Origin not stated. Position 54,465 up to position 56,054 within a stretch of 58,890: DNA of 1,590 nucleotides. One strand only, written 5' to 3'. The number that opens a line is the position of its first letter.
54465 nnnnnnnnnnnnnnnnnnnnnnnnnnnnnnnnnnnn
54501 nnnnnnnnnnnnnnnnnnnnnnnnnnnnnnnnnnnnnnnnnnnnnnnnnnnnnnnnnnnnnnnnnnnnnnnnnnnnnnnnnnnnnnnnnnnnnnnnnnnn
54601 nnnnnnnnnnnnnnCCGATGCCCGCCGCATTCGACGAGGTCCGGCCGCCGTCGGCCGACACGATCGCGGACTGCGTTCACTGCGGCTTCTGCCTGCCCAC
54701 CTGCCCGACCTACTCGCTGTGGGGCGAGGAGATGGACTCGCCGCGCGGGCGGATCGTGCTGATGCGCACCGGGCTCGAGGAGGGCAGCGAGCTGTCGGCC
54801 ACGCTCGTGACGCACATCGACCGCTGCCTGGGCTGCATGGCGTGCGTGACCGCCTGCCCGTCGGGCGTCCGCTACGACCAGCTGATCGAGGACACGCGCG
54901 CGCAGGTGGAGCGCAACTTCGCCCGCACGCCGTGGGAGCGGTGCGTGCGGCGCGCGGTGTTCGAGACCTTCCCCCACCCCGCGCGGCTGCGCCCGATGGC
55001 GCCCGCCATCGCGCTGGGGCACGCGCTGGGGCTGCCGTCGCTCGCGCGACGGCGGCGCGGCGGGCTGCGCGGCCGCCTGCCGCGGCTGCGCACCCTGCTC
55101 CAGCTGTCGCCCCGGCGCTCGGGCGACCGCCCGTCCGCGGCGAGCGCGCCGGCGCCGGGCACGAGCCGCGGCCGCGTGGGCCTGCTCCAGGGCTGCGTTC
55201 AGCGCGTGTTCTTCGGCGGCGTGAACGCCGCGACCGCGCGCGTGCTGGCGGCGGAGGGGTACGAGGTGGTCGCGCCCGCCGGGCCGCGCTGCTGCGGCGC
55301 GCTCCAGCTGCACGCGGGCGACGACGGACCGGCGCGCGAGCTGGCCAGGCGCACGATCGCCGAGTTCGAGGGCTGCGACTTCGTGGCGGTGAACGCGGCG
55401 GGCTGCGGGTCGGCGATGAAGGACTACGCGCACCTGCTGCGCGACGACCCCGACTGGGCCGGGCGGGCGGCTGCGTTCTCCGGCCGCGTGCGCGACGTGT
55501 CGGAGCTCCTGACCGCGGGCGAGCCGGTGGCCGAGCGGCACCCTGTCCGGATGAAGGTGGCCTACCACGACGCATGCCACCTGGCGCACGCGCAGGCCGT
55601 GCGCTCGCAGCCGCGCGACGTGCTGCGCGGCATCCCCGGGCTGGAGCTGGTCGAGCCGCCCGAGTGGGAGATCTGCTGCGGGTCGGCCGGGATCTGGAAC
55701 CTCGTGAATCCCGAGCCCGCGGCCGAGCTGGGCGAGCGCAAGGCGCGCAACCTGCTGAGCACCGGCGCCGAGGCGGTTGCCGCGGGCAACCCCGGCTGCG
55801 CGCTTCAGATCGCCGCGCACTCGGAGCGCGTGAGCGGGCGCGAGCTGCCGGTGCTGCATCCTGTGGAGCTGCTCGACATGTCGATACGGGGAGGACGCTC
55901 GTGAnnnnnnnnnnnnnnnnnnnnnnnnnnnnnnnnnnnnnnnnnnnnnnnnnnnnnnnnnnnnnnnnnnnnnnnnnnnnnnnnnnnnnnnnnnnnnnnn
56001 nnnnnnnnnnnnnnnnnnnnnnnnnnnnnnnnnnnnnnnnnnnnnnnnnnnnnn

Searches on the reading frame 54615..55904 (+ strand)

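Call 48: search_protein_families(library=pfam, proteins=[window:54615-55904:+], max_evalue=0.001)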
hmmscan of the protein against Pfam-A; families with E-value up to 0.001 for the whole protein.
window:54615-55904:+ (429 aa): 15 families
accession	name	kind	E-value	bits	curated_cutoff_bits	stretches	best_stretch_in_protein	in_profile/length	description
PF02754.22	CCG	-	7.1e-28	97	20.6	2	315-399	1-84/85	Cysteine-rich domain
PF13183.11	Fer4_8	-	6.1e-13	49.5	27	1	18-85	3-68/68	4Fe-4S dicluster domain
PF12838.12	Fer4_7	-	5e-11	43.3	27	1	20-85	2-52/52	4Fe-4S dicluster domain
PF13534.11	Fer4_17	-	6.8e-10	39.8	22.2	1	20-85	2-60/61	4Fe-4S dicluster domain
PF13237.11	Fer4_10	-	4.4e-08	33.4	25.5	2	19-82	8-53/53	4Fe-4S dicluster domain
PF00037.32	Fer4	-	5.6e-08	32.7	21.1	1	69-85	6-22/24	4Fe-4S binding domain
PF13187.11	Fer4_9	-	9.2e-08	32.4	27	1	70-89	1-20/52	4Fe-4S dicluster domain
PF13484.11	Fer4_16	-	3.5e-07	31.3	30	1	20-83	2-65/66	4Fe-4S double cluster binding domain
PF12800.12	Fer4_4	-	3.5e-07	30.4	24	1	69-84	2-17/17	4Fe-4S binding domain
PF12837.12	Fer4_6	-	4.6e-07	29.9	25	1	69-85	7-23/24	4Fe-4S binding domain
PF12797.12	Fer4_2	-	2.1e-06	27.7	24.5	1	69-83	8-22/22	4Fe-4S binding domain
PF14697.11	Fer4_21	-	0.00027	21.4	35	0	69-82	39-52/59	4Fe-4S dicluster domain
PF13746.11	Fer4_18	-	0.00062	20.4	27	0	14-32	55-73/114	4Fe-4S dicluster domain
PF25160.1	LdpA_Fe-S-bd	-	0.00064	19.9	27.6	0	19-32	27-40/49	LdpA Fe-S cluster-binding domain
PF12798.12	Fer4_3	-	0.00083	20.5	27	0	71-84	1-14/15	4Fe-4S binding domain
